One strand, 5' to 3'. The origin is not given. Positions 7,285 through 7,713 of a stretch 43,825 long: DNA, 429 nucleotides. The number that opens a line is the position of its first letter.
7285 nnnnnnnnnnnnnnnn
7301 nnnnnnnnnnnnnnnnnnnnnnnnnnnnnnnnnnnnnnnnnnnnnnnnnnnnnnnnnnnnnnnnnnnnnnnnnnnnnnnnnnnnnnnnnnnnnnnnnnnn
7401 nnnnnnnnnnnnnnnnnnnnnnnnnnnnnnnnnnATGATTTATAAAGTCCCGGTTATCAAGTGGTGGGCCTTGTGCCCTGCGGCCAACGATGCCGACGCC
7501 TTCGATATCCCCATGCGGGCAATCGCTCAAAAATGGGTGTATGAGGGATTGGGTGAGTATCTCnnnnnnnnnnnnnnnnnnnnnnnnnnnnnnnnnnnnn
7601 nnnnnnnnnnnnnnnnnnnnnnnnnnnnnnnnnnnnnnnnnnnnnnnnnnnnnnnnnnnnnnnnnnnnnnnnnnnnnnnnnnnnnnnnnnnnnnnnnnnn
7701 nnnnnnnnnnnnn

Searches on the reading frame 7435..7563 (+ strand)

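Call 83: search_protein_families(library=phrogs, proteins=[window:7435-7563:+], max_evalue=0.001)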
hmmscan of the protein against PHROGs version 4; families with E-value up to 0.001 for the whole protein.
window:7435-7563:+ (43 aa): 3 families
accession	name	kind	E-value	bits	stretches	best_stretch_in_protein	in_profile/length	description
phrog_10968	-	unknown function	2e-33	114.8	1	1-43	1-43/43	-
phrog_6757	-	unknown function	1.5e-09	38.8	1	7-42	28-56/71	-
phrog_19148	-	unknown function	7.3e-05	24.1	1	8-34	4-29/40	-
